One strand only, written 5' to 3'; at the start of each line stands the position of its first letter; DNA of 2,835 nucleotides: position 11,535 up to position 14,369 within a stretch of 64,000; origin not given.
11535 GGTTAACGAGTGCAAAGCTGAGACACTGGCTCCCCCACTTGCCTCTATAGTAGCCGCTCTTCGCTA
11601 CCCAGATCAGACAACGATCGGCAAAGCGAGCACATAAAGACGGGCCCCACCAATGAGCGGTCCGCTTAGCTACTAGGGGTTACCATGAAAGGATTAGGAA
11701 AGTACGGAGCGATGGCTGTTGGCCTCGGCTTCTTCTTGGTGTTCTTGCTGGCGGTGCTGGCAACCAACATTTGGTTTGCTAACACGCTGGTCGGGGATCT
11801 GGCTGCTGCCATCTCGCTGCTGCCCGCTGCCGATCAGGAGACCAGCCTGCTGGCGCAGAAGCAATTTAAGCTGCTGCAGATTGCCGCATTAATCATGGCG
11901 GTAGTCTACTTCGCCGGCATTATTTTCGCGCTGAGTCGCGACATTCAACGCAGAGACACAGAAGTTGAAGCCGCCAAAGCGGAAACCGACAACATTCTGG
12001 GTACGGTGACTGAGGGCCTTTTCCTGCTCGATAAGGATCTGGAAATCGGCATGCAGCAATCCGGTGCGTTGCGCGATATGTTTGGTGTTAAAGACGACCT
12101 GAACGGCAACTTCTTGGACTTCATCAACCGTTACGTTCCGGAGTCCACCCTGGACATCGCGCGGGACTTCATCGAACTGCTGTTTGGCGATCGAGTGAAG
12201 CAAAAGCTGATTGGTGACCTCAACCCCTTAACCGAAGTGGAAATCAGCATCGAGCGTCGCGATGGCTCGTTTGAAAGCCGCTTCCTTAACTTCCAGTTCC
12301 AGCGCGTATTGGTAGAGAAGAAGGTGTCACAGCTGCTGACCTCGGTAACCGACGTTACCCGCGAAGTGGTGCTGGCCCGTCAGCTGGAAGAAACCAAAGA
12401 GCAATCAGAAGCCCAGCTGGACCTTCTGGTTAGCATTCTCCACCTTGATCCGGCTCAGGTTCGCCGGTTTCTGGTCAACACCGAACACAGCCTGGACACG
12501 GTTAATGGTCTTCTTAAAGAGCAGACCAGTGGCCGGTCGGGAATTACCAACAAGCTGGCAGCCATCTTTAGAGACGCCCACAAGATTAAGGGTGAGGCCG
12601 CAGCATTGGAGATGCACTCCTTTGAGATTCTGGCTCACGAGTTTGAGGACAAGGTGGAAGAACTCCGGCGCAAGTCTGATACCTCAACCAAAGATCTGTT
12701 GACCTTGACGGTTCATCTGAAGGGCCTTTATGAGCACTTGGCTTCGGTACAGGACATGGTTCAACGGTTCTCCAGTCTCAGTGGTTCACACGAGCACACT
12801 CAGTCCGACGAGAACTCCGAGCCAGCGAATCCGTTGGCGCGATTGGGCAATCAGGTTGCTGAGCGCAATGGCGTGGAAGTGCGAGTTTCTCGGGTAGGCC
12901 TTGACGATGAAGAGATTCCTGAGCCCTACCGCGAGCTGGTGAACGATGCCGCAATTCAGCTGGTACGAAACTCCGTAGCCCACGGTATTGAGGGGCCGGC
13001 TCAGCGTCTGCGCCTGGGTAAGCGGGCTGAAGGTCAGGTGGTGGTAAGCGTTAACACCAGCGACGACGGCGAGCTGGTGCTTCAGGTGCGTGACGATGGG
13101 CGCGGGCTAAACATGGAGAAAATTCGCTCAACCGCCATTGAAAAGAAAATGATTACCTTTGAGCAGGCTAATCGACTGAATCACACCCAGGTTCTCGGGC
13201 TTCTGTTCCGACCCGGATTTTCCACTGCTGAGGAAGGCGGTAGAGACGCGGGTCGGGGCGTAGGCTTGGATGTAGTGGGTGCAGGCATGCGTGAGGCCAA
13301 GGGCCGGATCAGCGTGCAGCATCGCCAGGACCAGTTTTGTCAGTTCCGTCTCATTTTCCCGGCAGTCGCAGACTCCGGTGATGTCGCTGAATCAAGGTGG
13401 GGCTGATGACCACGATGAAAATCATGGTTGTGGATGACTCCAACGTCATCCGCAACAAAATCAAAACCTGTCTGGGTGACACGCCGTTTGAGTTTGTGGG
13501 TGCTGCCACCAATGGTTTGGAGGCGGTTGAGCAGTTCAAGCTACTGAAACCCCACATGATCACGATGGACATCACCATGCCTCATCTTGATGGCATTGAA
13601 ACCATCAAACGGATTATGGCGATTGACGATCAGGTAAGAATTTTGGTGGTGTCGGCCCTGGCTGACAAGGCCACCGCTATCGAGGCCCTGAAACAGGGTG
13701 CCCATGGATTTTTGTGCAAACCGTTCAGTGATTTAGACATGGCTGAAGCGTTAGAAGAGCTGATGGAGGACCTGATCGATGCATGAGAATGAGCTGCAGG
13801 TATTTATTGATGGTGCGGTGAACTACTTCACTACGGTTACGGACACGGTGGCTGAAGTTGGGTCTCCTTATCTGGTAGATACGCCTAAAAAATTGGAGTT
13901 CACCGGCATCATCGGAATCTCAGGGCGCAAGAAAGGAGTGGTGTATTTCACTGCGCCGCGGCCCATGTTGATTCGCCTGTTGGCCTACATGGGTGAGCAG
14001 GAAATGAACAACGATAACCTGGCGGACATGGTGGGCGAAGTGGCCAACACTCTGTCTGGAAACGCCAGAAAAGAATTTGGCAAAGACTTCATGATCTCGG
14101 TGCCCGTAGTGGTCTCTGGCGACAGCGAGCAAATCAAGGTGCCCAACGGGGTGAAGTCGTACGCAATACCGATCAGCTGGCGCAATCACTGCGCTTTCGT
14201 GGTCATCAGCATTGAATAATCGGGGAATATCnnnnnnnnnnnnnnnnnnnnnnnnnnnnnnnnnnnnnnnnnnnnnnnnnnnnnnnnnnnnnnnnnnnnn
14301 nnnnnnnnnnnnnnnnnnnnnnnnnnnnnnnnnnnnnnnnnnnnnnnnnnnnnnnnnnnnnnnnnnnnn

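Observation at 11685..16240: Ammonium transporter embedded in a CheA-like kinase / CheY / CheX operon: candidate ammonium-sensing phosphorelay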

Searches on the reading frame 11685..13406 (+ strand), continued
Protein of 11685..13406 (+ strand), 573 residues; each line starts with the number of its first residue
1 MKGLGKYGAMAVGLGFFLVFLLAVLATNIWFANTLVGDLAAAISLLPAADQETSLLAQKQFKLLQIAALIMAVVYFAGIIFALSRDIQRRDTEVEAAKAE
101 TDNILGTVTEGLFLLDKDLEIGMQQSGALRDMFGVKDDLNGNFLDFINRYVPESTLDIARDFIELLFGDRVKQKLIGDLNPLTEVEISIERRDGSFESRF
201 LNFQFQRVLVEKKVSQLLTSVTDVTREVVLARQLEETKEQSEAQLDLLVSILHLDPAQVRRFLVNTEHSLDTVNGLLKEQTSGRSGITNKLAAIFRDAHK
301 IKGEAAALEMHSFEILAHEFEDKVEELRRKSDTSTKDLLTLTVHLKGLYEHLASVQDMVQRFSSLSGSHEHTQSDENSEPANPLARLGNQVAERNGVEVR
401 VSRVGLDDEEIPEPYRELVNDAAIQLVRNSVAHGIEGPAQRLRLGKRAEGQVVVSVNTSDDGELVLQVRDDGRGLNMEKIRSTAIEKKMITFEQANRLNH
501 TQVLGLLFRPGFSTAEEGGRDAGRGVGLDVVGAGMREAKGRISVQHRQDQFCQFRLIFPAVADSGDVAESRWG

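Call 73: search_protein_families(library=pfam, proteins=[L010:9629-11563:+, L008:9611-11608:+, L023:9506-11608:+, L009:622-2664:+, L069:9443-11557:+, L051:9269-11716:+, L028:9413-11620:+, L087:9431-11530:+, L031:9281-11572:+], max_evalue=0.01)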
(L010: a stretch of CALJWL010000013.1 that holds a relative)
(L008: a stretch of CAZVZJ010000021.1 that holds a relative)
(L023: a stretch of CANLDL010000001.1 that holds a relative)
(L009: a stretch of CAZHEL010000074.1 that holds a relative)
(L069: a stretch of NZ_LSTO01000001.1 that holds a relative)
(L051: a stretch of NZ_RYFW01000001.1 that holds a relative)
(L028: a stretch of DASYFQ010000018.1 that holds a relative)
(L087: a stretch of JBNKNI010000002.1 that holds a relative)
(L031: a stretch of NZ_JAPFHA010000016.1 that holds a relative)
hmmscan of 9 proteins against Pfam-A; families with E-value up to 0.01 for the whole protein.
L010:9629-11563:+ (644 aa): 3 families
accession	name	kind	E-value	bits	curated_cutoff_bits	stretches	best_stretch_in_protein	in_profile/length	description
PF02518.31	HATPase_c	-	1.3e-10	42.1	26.4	1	509-642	7-107/111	Histidine kinase-, DNA gyrase B-, and HSP90-like ATPase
PF01627.28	Hpt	-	2.7e-05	24.8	24.6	1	330-406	3-67/84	Hpt domain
PF13589.12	HATPase_c_3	-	0.0014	19.1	25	1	510-589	9-72/137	Histidine kinase-, DNA gyrase B-, and HSP90-like ATPase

L008:9611-11608:+ (665 aa): 4 families
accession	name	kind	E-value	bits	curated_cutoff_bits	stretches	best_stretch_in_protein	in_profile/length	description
PF02518.31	HATPase_c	-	2.9e-12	47.4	26.4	1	517-652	8-110/111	Histidine kinase-, DNA gyrase B-, and HSP90-like ATPase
PF01627.28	Hpt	-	7.7e-05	23.3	24.6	1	344-429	5-77/84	Hpt domain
PF13800.11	Sigma_reg_N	-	0.00022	21.9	26.3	0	13-77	17-74/91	Sigma factor regulator N-terminal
PF13581.12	HATPase_c_2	-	0.0074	16.7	27.4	0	520-626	41-109/127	Histidine kinase-like ATPase domain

L023:9506-11608:+ (700 aa): 2 families
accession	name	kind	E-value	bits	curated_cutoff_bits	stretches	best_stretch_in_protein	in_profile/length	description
PF02518.31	HATPase_c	-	1.2e-11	45.5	26.4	1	565-697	6-105/111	Histidine kinase-, DNA gyrase B-, and HSP90-like ATPase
PF01627.28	Hpt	-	7.5e-06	26.5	24.6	1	379-472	3-78/84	Hpt domain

L009:622-2664:+ (680 aa): 2 families
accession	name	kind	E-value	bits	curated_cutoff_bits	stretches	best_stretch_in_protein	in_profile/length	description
PF02518.31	HATPase_c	-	5.5e-11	43.3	26.4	1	542-678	9-108/111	Histidine kinase-, DNA gyrase B-, and HSP90-like ATPase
PF01627.28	Hpt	-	2.9e-07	31.1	24.6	1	331-423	3-79/84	Hpt domain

L069:9443-11557:+ (704 aa): 3 families
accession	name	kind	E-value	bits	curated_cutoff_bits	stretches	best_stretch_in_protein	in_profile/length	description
PF13675.11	PilJ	-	7.9e-15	55.4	26.6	1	54-160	1-96/114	Type IV pili methyl-accepting chemotaxis transducer N-term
PF02518.31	HATPase_c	-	3.3e-13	50.5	26.4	1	563-702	6-107/111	Histidine kinase-, DNA gyrase B-, and HSP90-like ATPase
PF01627.28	Hpt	-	2.5e-07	31.3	24.6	1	407-494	3-73/84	Hpt domain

L051:9269-11716:+ (815 aa): 3 families
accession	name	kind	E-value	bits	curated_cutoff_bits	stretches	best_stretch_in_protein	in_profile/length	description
PF02518.31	HATPase_c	-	1.2e-11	45.4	26.4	1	672-809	7-110/111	Histidine kinase-, DNA gyrase B-, and HSP90-like ATPase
PF01627.28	Hpt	-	2.4e-07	31.3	24.6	1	473-576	3-81/84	Hpt domain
PF13675.11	PilJ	-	0.00079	19.9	26.6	0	112-185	22-95/114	Type IV pili methyl-accepting chemotaxis transducer N-term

L028:9413-11620:+ (735 aa): 2 families
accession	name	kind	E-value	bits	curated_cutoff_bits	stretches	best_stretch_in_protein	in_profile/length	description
PF02518.31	HATPase_c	-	1.1e-12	48.8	26.4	1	588-724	12-110/111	Histidine kinase-, DNA gyrase B-, and HSP90-like ATPase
PF01627.28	Hpt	-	5.4e-08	33.4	24.6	1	409-502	4-82/84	Hpt domain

L087:9431-11530:+ (699 aa): 3 families
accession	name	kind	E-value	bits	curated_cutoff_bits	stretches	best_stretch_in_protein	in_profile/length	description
PF02518.31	HATPase_c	-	1e-14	55.3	26.4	1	552-691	9-110/111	Histidine kinase-, DNA gyrase B-, and HSP90-like ATPase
PF13675.11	PilJ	-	2.1e-14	54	26.6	1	32-137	1-95/114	Type IV pili methyl-accepting chemotaxis transducer N-term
PF01627.28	Hpt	-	5.9e-07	30.1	24.6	1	389-484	2-82/84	Hpt domain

L031:9281-11572:+ (763 aa): 3 families
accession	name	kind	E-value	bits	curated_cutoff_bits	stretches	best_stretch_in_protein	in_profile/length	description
PF02518.31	HATPase_c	-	8.1e-15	55.7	26.4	1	608-747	5-110/111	Histidine kinase-, DNA gyrase B-, and HSP90-like ATPase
PF01627.28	Hpt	-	1.6e-10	41.5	24.6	1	438-531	3-81/84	Hpt domain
PF13675.11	PilJ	-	1.8e-05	25.2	26.6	1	81-197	2-103/114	Type IV pili methyl-accepting chemotaxis transducer N-term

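Call 81: predict_structure(alignment_id=A1)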
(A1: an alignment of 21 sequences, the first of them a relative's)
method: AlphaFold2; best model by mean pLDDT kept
length: 573 residues; sequences in the alignment: 21
mean_pLDDT: 79.0   pTM: 0.54
mean pLDDT of the five models: 79.0, 78.3, 76.9, 76.2, 75.8
residues with pLDDT >= 90: 60; 70-90: 412; 50-70: 76; < 50: 25
segments of 3 or more residues with pLDDT < 50: 1-4, 369-379, 564-573
pLDDT, mean of each block of 10 residues (from residue 1): 54 76 77 68 65 73 75 78 74 68 65 86 79 78 85 83 83 71 82 81 85 82 85 78 67 72 87 87 80 86 83 85 84 80 88 82 58 41 82 88 87 87 90 89 91 92 92 88 85 86 85 68 68 88 90 92 52 38
secondary structure, 60 per line:
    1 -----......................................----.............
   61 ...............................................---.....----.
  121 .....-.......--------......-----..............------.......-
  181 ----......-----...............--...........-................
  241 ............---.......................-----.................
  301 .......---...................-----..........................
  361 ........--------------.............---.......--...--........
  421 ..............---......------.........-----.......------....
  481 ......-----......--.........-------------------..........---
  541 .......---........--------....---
elements in order: H6-43 H48-107 E111-115 E120-125 H127-133 H143-147 H153-166 H173-179 E185-190 E196-210 E213-223 H225-252 H256-278 H284-307 H311-329 H335-368 H383-395 E399-405 H413-434 H438-443 E450-458 E464-470 H477-486 H492-497 H500-508 H528-537 E541-547 E551-558 H567-570

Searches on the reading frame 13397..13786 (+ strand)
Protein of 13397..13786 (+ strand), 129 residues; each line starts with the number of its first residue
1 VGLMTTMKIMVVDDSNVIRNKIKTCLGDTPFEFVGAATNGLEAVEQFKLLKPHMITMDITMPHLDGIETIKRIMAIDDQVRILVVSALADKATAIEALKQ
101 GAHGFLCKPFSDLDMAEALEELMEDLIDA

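Call 3: search_protein_families(library=pfam, proteins=[window:13397-13786:+], max_evalue=0.01)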
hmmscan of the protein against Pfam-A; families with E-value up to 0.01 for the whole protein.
window:13397-13786:+ (129 aa): 1 family
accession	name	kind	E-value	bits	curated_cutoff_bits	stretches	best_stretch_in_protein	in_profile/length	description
PF00072.30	Response_reg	-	5.3e-27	94.6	30.2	1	9-119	1-110/111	Response regulator receiver domain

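Call 4: search_protein_families(library=ncbifam, proteins=[window:13397-13786:+], max_evalue=0.01)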
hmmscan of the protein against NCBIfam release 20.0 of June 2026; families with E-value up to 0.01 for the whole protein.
window:13397-13786:+ (129 aa): 102 families (the best 25 are shown)
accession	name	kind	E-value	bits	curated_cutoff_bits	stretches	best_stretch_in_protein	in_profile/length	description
NF001965.0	PRK00742.1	subfamily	4.1e-29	101.9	293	1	5-126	2-123/357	chemotaxis-specific protein-glutamate methyltransferase CheB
NF041367.1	CheY_Halo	equivalog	6.2e-25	87.8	200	1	9-122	1-113/114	chemotaxis protein CheY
NF008469.0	PRK11361.1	equivalog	1e-22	80.5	714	1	5-114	3-110/461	acetoacetate metabolism transcriptional regulator AtoC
NF009206.0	PRK12555.1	subfamily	5.2e-21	75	342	1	7-124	1-118/340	chemotaxis-specific protein-glutamate methyltransferase CheB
NF007935.0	PRK10651.1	equivalog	2.2e-19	69.5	250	1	6-121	6-122/216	two-component system response regulator NarL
NF045505.1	RR_RssB_Pseudo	equivalog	3.6e-19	69.1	700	1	6-117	5-115/394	two-component system response regulator RssB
NF011896.0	PRK15369.1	equivalog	4.8e-19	68.8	242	1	5-111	2-109/211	two component system response regulator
NF045944.1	ResRegRpaBCyano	equivalog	1.8e-18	66.8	330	1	10-121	1-110/229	response regulator transcription factor RpaB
NF007969.0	PRK10693.1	equivalog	1.2e-17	64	329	1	5-115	6-115/337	two-component system response regulator RssB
TIGR02875.1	spore_0_A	equivalog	1.3e-17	63.9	200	1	7-125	3-124/262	sporulation transcription factor Spo0A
TIGR01818.1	ntrC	equivalog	6.6e-17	61.4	558.6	1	9-118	1-108/463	nitrogen regulation protein NR(I)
NF006900.1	PRK09390.1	equivalog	7.5e-17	61.5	255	1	6-124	4-121/203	response regulator FixJ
NF041733.1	resp_reg_CseB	equivalog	7.6e-17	61.4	350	1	8-111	2-103/228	two-component system response regulator CseB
NF008677.0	PRK11697.1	equivalog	1.5e-16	60.4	246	1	7-125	2-118/238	two-component system response regulator BtsR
NF007901.0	PRK10610.1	equivalog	6.6e-16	58.6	189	1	6-126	5-127/129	chemotaxis response regulator CheY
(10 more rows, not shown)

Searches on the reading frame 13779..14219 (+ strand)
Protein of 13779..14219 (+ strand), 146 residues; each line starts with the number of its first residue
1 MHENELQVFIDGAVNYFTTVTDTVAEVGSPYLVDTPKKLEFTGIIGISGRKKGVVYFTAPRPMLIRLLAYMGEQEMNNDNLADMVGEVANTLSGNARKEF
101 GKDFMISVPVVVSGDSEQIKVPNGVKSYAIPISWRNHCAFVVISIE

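Call 3: search_protein_families(library=pfam, proteins=[window:13779-14219:+], max_evalue=0.01)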
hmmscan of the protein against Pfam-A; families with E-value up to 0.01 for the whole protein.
window:13779-14219:+ (146 aa): 1 family
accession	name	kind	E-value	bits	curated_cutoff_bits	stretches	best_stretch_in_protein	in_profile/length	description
PF13690.11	CheX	-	1.5e-21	76.7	27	1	41-132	1-93/94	Chemotaxis phosphatase CheX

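Call 4: search_protein_families(library=ncbifam, proteins=[window:13779-14219:+], max_evalue=0.01)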
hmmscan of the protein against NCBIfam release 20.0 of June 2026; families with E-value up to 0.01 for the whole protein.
window:13779-14219:+ (146 aa): 0 families
